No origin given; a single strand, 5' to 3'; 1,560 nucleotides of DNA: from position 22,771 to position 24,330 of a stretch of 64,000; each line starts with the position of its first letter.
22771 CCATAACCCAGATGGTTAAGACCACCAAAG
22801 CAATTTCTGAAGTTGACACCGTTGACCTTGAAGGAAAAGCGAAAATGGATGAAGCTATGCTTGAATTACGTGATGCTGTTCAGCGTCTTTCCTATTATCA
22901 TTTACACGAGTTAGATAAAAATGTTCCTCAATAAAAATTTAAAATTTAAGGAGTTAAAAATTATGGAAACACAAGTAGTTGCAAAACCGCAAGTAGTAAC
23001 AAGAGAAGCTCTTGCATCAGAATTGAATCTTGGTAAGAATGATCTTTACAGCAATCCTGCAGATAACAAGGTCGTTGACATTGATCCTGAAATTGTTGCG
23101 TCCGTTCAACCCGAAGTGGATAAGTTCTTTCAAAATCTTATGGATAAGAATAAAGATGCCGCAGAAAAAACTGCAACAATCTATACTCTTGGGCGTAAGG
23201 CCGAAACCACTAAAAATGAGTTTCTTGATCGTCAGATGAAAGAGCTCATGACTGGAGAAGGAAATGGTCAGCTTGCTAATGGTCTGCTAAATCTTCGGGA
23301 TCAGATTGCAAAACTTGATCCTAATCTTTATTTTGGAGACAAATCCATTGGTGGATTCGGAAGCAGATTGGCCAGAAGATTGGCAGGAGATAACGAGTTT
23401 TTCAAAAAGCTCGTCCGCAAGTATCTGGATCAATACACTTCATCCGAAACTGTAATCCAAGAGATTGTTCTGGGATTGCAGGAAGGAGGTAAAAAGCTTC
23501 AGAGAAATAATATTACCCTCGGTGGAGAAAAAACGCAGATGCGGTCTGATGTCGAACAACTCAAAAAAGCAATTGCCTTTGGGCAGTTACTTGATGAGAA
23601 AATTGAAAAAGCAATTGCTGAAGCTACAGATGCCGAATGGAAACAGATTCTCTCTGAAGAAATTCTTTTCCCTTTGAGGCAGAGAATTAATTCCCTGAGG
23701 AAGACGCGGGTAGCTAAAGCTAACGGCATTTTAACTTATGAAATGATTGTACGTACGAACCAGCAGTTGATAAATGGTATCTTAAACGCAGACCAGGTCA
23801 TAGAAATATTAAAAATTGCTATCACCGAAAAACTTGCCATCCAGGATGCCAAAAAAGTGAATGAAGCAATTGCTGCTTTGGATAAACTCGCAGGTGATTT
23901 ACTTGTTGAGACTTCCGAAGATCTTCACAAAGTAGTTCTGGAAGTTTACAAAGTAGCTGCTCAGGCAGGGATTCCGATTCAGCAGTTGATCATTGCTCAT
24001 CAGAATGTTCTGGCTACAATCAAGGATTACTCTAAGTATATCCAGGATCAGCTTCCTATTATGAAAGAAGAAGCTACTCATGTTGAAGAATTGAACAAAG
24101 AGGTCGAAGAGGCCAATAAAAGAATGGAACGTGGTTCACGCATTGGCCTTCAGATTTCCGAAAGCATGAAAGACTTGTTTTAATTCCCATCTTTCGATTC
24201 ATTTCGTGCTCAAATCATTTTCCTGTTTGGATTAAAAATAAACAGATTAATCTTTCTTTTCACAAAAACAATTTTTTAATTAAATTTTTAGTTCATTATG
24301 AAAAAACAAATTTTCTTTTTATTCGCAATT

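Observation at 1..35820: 35.8-kb single-strand accessory block with virus/mobile-element-like architecture fused to archaeal core genes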

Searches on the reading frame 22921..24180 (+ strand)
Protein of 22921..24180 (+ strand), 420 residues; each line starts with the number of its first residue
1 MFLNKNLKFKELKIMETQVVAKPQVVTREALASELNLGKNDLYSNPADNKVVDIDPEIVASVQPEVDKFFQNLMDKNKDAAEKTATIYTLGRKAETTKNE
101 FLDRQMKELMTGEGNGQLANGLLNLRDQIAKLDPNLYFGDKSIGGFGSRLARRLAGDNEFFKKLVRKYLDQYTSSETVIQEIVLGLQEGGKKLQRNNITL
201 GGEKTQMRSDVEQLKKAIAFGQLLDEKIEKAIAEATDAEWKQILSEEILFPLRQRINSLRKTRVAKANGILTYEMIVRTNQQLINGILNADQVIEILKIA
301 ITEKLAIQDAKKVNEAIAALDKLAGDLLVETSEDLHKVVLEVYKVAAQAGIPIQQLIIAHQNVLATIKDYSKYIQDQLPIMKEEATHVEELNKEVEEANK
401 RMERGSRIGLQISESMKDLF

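Call 7: search_protein_families(library=pfam, max_evalue=0.01, proteins=[window:22921-24180:+])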
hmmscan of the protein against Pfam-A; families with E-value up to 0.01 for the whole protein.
window:22921-24180:+ (420 aa): 1 family
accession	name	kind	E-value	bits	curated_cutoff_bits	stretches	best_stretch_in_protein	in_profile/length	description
PF05816.16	TelA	-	5.9e-35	121.4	30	1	82-397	11-328/332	Toxic anion resistance protein (TelA)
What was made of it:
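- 22921..24183 (+): Operon gene 7: TelA family protein. PF05816 at 5.9e-35 (call 7).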

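Call 81: search_protein_families(library=padloc, max_evalue=0.001, proteins=[window:22921-24180:+])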
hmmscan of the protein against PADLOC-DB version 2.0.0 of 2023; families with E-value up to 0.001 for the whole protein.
window:22921-24180:+ (420 aa): 0 families
